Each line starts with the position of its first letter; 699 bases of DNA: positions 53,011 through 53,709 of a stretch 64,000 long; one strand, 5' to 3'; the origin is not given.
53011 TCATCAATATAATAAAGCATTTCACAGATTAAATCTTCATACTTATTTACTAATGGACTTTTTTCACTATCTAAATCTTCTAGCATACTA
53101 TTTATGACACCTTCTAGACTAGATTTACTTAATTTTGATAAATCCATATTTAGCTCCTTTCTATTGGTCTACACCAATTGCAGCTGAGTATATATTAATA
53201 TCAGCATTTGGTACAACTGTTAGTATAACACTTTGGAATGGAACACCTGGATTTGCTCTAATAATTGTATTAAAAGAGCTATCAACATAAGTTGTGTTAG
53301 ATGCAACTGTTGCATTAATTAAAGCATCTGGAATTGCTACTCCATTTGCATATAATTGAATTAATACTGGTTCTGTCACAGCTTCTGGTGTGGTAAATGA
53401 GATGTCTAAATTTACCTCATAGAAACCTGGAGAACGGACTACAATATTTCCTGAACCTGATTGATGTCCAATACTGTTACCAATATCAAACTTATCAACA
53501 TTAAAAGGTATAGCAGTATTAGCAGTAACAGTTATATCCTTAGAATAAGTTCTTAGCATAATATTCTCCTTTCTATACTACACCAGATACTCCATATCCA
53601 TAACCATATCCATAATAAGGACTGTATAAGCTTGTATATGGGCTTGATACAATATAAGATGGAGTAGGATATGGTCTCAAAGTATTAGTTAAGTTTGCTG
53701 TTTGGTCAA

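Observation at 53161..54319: BclA-CTD/C1q-like beta-sandwich protein paired with a Gly-rich membrane-anchored coiled-coil protein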

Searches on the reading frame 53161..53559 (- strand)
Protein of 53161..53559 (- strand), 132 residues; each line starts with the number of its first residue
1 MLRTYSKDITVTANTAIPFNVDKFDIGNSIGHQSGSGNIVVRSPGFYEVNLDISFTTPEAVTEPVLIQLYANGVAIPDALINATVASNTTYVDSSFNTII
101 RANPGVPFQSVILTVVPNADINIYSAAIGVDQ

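Call 3: search_protein_families(library=pfam, proteins=[window:53161-53559:-], max_evalue=1)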
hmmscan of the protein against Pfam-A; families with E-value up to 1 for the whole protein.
window:53161-53559:- (132 aa): 1 family
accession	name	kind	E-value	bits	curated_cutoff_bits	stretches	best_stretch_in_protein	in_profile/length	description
PF18573.7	BclA_C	-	1.1e-05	25.7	38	1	6-92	8-89/128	BclA C-terminal domain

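Call 4: search_protein_families(library=phrogs, proteins=[window:53161-53559:-], max_evalue=1)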
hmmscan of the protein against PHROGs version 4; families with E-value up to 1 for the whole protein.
window:53161-53559:- (132 aa): 4 families
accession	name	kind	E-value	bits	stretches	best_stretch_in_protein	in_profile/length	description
phrog_20016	-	unknown function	0.00038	21.1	1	9-103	10-111/141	-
phrog_30406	-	unknown function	0.034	15.4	0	26-61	30-63/70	-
phrog_25122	-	unknown function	0.053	13.9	1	13-85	95-166/218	-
phrog_32632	-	unknown function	0.14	13.1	1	81-128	46-92/101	-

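Call 6: search_dna_similar(query=window:53161-53559:-, collection=phages, mode=protein, max_rows=30, max_evalue=0.01)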
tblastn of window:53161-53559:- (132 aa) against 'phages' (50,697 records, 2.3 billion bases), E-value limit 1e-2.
Records with a match: 1; places in all: 1; records where one place covers at least 80% of the query: 0.
Best place of each record, by identity: <60% 1.
By first word of the organism name: Bacteriophage 1.
By host as written in the record: - 1.
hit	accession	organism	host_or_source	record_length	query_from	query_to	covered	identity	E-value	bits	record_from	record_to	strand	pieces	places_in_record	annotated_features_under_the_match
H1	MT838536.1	Bacteriophage sp.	human fecal samples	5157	10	101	70%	33.7%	2e-6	51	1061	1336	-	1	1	record has no annotation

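Call 19: find_homologous_proteins(query=window:53161-53559:-, max_evalue=0.001)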
Query window:53161-53559:- (132 aa): 42 proteins with E <= 0.001 among 54 candidates.
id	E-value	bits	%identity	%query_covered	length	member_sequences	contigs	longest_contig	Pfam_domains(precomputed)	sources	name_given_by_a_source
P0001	7.1e-76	270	98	100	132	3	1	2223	-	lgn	-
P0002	3.5e-62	226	82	100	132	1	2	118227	PF18573.8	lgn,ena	-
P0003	1.1e-61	224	80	100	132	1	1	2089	PF18573.8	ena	-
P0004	1.8e-60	220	78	100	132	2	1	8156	PF18573.8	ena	-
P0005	5.4e-56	206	72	100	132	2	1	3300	PF18573.8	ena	-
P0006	3.1e-55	203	73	100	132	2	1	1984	PF18573.8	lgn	-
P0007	1.3e-54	201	75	100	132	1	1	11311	-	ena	-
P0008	1.6e-51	191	70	100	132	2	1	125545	PF18573.8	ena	-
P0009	1.6e-49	185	72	100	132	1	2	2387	PF18573.8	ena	-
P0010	2.7e-49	184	70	100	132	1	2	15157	PF18573.8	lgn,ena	-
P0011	3.5e-49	184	67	100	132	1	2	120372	PF18573.8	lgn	-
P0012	2.9e-48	181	67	100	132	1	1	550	PF18573.8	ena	-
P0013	1.6e-47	178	68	100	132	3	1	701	PF18573.8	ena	-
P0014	1.8e-46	175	69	100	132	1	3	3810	-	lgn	-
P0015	1.3e-45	172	68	100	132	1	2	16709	-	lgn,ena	-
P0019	1.4e-44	169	64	100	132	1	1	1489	PF18573.8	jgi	jgi:hypothetical protein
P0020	1.4e-44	169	66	100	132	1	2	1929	PF18573.8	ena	-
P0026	2.3e-43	165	64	100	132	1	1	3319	PF18573.8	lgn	-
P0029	7.6e-43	163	67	100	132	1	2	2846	PF18573.8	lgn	-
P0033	2.3e-40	155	63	100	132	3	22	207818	PF18573.8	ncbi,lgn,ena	-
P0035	2.0e-37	146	58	100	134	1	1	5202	PF18573.8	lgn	-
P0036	1.5e-32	130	55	100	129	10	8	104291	PF18573.8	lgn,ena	-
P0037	1.8e-31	127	58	100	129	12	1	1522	PF18573.8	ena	-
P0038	1.8e-31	127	57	100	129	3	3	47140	PF18573.8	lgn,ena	-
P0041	4.3e-30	122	54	100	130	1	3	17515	PF18573.8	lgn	-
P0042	1.9e-28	117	58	89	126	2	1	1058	PF18573.8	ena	-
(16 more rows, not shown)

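Call 21: search_solved_structures(query=A1, max_evalue=10, show_alignments=3)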
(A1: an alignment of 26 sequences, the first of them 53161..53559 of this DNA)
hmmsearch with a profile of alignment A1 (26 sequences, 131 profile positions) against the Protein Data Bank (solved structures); distinct sequences matched with E-value up to 10: 1.
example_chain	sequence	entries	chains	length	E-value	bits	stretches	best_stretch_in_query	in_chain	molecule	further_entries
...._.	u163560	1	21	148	1.5e-05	28.2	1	7-59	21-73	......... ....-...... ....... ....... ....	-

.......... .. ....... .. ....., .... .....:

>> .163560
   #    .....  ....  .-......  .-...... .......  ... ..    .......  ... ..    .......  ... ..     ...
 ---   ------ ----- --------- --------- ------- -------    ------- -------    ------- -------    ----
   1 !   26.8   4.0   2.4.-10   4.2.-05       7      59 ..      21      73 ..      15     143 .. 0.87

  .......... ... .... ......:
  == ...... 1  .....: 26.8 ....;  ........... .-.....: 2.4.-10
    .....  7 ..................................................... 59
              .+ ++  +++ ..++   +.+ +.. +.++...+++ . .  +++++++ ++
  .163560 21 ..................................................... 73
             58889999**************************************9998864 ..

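Call 35: predict_structure(alignment_id=A2)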
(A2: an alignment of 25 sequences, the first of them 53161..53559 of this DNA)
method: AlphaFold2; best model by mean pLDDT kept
length: 132 residues; sequences in the alignment: 25
mean_pLDDT: 88.5   pTM: 0.83
mean pLDDT of the five models: 88.5, 88.3, 86.4, 86.3, 86.0
residues with pLDDT >= 90: 80; 70-90: 44; 50-70: 7; < 50: 1
segments of 3 or more residues with pLDDT < 50: none
pLDDT, mean of each block of 10 residues (from residue 1): 93 95 75 91 90 92 90 91 85 94 67 95 95 88
secondary structure, 60 per line:
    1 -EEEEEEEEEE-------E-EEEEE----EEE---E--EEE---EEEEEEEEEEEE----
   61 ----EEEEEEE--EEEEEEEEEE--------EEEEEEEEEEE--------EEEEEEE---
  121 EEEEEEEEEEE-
elements in order: E2-11 E21-25 E30-32 E39-41 E45-56 E65-71 E74-83 E92-102 E111-117 E121-131

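Call 38: fold_search(model_id=the predicted structure, library=pdb)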
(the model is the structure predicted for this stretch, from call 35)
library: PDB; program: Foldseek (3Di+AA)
matches with E <= 10: 1714; with E <= 0.001: 150
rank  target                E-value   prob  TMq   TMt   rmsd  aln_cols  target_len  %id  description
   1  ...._B                2.4e-08  1.00  0.72  0.69   2.9       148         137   16  C-terminal domain of the F-ENA tip fibrillum F-BclA from Bacillus thuringiensis (released 2025-03-12)
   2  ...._R                2.8e-08  1.00  0.75  0.71   3.4       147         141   15  C-terminal domain of the F-ENA tip fibrillum F-BclA from Bacillus thuringiensis (released 2025-03-12)
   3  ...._M                5.6e-08  1.00  0.72  0.71   2.9       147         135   16  C-terminal domain of the F-ENA tip fibrillum F-BclA from Bacillus thuringiensis (released 2025-03-12)
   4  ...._K                6.2e-08  1.00  0.78  0.74   2.4       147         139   15  C-terminal domain of the F-ENA tip fibrillum F-BclA from Bacillus thuringiensis (released 2025-03-12)
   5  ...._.                6.9e-08  1.00  0.78  0.74   2.3       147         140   15  C-terminal domain of the F-ENA tip fibrillum F-BclA from Bacillus thuringiensis (released 2025-03-12)
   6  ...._L                9.0e-08  1.00  0.76  0.72   3.1       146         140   16  C-terminal domain of the F-ENA tip fibrillum F-BclA from Bacillus thuringiensis (released 2025-03-12)
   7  3twi_A                1.0e-07  1.00  0.75  0.73   2.8       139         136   15  Variable Lymphocyte Receptor Recognition of the Immunodominant Glycoprotein of Bacillus anthracis Spores (released 2012-03-14)
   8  3tyj                  1.2e-07  1.00  0.73  0.71   3.4       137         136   15  Bacillus collagen-like protein of anthracis P159S mutant (released 2012-03-14)
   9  2z5w                  1.6e-07  1.00  0.74  0.72   3.2       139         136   15  tBclA, a recombinant spore surface protein from Bacillus anthracis (released 2008-04-22)
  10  2r6q                  1.7e-07  1.00  0.74  0.71   3.1       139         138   15  Crystal Structure of BclA-island Construct (released 2009-03-10)
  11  1wck                  3.2e-07  1.00  0.75  0.73   3.1       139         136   14  Crystal structure of the C-terminal domain of BclA, the major antigen of the exosporium of the Bacillus anthracis spore. (released 2005-10-25)
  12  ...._S                4.4e-07  1.00  0.75  0.72   3.5       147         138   16  C-terminal domain of the F-ENA tip fibrillum F-BclA from Bacillus thuringiensis (released 2025-03-12)
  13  9h3d_D                2.1e-06  1.00  0.68  0.62   5.0       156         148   17  F-ENA exosporium anchoring complex between ExsF and a peptide derived from the N-terminus of F-Anchor (released 2025-03-12)
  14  8d02                  2.3e-06  1.00  0.71  0.64   4.1       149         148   17  Crystal Structure of Bacillus anthracis BxpB (released 2023-05-24)
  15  7r5i_C                3.2e-06  1.00  0.68  0.61   4.3       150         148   18  High resolution Crystal structure of ExsFA, a Bacillus cereus spore exosporium protein (released 2023-08-23)
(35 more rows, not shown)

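Call 39: fold_search(model_id=the predicted structure, library=viral)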
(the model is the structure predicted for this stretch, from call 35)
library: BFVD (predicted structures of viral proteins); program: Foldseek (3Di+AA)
matches with E <= 10: 1933; with E <= 0.001: 390
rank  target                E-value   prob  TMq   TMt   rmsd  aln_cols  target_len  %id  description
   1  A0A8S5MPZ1            1.4e-12  1.00  0.91  0.92   1.4       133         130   30  Uncharacterized protein [Podoviridae sp. ctoqT5]
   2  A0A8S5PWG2            1.6e-10  1.00  0.87  0.84   1.8       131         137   24  Uncharacterized protein [Myoviridae sp. ctWiL39]
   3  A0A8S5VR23            1.9e-10  1.00  0.86  0.84   1.5       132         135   23  (no name in the UniProt tables at hand)
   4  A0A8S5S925            3.1e-10  1.00  0.83  0.78   2.8       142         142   22  BclA protein [Phage sp. ctGns7]
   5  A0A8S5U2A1            5.6e-10  1.00  0.85  0.84   2.1       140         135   21  Uncharacterized protein [Siphoviridae sp. ctqzz19]
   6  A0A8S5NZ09            3.1e-09  1.00  0.78  0.73   2.7       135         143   24  Uncharacterized protein [Siphoviridae sp. ctiMP24]
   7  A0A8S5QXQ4            7.2e-09  1.00  0.74  0.65   3.7       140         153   17  Uncharacterized protein [Siphoviridae sp. ct9lR64]
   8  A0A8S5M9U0            1.8e-08  1.00  0.68  0.66   4.0       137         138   26  Uncharacterized protein [Siphoviridae sp. ctv4j104]
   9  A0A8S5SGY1            3.7e-08  1.00  0.80  0.73   2.6       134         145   17  BclA protein [Siphoviridae sp. ctzyE57]
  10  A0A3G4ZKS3            4.6e-08  1.00  0.79  0.77   2.3       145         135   16  Uncharacterized protein [Terrestrivirus sp.]
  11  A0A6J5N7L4            9.2e-08  1.00  0.74  0.52   3.2       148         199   21  Uncharacterized protein [uncultured Caudovirales phage]
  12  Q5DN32                1.1e-07  1.00  0.75  0.20   3.3       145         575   17  Gp73 [Alphaproteobacteria phage PhiJL001]
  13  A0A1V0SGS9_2          1.4e-07  1.00  0.78  0.14   2.8       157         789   20  Collagen triple helix repeat containing protein [Hokovirus HKV1]
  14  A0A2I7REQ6            1.4e-07  1.00  0.73  0.52   3.9       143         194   16  (no name in the UniProt tables at hand)
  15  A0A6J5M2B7            1.4e-07  1.00  0.74  0.39   3.5       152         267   16  Uncharacterized protein [uncultured Caudovirales phage]
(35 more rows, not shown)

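Call 48: search_protein_families(library=ncbifam, proteins=[window:53161-53559:-], max_evalue=1)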
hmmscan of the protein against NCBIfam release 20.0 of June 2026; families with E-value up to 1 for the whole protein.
window:53161-53559:- (132 aa): 1 family
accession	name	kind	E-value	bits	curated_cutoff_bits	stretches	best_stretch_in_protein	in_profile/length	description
NF006599.0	PRK09136.1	equivalog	0.11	11.6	223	1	68-115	93-140/247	S-methyl-5'-thioinosine phosphorylase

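Call 69: search_protein_families(library=padloc, proteins=[window:53161-53559:-], max_evalue=0.01)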
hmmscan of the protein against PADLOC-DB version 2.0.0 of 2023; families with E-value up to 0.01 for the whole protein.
window:53161-53559:- (132 aa): 0 families

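Call 90: search_protein_representatives(alignment_id=A2)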
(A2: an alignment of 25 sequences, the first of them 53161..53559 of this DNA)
Query: 25 sequences, 131 profile positions. Proteins with E-value up to 0.001 (for the whole library): 590; up to 1e-10: 53; up to 1e-30: 5. The best 150 are listed.
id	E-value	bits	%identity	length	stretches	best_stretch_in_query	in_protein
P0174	5.6e-60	217.3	-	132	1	1-130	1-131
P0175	1.2e-46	174.1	-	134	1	1-131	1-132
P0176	9.5e-39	148.6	-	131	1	1-131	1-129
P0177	1.1e-36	142.0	-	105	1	1-103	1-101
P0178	2.5e-32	127.8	-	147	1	1-130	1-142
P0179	2.2e-27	111.8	-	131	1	1-131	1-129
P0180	2.4e-16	76.1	-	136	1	1-117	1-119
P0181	1.0e-15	74.1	-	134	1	1-104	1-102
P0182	2.8e-15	72.7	-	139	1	1-122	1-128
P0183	8.7e-15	71.1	-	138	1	1-129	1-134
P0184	1.1e-14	70.8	-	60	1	1-44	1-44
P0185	2.8e-14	69.4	-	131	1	9-129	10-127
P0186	4.5e-14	68.7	-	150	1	4-116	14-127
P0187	8.3e-14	67.9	-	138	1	1-104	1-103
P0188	1.5e-13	67.0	-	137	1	1-103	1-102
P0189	1.7e-13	66.9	-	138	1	1-113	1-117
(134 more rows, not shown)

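Call 102: find_related_loci(query=P0189, collection=viral_contigs, flank=3000)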
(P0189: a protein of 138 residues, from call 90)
Query P0189 (138 aa) in viral_contigs; peptide patterns used: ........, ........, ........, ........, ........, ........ (x = any residue, [..] = any of these).
49 stretches matched a pattern; 29 encode a relative of the query (tblastn E <= 1e-3); 29 distinct loci.
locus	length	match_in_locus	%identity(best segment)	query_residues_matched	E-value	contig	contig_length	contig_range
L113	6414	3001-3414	75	1-138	1e-55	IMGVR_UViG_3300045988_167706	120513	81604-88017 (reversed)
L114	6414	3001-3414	75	1-138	2e-55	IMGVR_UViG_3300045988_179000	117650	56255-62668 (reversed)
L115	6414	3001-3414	75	1-138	1e-55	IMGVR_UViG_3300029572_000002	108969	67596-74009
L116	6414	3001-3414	75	1-138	2e-55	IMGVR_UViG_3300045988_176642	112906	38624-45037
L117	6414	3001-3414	75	1-138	2e-55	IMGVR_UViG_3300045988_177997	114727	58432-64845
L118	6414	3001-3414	75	1-138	7e-55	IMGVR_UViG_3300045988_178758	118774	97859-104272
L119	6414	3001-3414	75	1-138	7e-55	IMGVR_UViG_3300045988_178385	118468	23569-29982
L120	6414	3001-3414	74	1-138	7e-55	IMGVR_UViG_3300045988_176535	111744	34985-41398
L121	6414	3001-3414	63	1-138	5e-54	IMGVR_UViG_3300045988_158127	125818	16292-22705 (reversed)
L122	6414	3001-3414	62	1-138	1e-52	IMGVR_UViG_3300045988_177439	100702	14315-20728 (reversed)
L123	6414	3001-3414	62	1-138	1e-52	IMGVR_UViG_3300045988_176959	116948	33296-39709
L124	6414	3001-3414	62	1-138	1e-52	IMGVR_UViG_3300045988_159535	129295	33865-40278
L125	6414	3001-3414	62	1-138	1e-52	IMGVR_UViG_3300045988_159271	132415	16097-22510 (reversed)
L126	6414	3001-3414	62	1-138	1e-52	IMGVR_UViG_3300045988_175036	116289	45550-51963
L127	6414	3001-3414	62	1-138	1e-52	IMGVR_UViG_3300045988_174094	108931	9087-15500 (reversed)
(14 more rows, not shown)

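Call 103: find_related_loci(query=P0183, collection=viral_contigs, flank=3000)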
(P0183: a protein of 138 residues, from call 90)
Query P0183 (138 aa) in viral_contigs; peptide patterns used: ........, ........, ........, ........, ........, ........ (x = any residue, [..] = any of these).
43 stretches matched a pattern; 11 encode a relative of the query (tblastn E <= 1e-3); 11 distinct loci.
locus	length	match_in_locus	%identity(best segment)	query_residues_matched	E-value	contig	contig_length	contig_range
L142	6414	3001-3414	96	1-138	1e-85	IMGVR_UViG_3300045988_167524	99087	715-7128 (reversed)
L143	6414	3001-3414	96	1-138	3e-84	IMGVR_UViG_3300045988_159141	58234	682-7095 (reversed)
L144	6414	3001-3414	93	1-138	2e-81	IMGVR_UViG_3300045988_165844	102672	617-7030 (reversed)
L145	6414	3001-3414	92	1-138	2e-80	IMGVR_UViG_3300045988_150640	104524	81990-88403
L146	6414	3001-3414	83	1-138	6e-74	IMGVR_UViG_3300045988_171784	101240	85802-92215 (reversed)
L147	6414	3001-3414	84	1-138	5e-74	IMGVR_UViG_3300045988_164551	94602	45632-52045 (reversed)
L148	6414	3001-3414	83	1-138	1e-72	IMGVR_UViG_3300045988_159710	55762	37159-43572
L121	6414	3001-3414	50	1-138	3e-39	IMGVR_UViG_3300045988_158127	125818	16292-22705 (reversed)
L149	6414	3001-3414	50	1-138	1e-38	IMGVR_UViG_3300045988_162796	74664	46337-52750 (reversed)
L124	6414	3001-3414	49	1-138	4e-38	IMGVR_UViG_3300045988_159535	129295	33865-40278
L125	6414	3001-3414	49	1-138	3e-38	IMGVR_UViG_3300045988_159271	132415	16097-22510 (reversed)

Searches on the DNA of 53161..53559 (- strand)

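Call 105: search_dna_similar(query=L113:1-6414:+, collection=phages, mode=distant, max_rows=12)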
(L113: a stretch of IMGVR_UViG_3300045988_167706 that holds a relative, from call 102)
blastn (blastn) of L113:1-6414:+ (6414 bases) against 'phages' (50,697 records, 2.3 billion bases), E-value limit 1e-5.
Records with a match: 2; places in all: 2; records where one place covers at least 80% of the query: 0.
Best place of each record, by identity: 60-80% 2.
By first word of the organism name: Bacteriophage 2.
By host as written in the record: - 2.
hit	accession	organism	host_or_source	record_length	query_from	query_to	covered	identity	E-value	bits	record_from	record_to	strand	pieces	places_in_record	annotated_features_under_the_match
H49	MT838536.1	Bacteriophage sp.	human fecal samples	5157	2683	2840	2%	70.3%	1e-9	74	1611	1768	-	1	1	record has no annotation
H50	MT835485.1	Bacteriophage sp.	human fecal samples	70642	6229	6345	2%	76.1%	2e-12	82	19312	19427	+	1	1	record has no annotation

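Call 106: search_dna_similar(query=L142:1-6414:+, collection=phages, mode=distant, max_rows=12)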
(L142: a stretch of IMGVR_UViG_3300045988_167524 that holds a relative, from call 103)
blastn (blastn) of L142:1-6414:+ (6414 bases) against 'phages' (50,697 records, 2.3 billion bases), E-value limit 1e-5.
No match.

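Call 112: search_rna_families(source=L121, start=1400, end=2800, threshold=evalue, max_evalue=0.1)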
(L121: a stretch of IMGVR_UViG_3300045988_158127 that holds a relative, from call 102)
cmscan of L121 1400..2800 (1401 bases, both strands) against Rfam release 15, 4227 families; matches with E-value up to 0.1: 1.
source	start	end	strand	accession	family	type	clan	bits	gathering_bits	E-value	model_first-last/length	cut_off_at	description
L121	2327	2601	+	RF00028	Intron_gpI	Intron;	-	61.2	50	9.5e-15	1-253/253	no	Group I catalytic intron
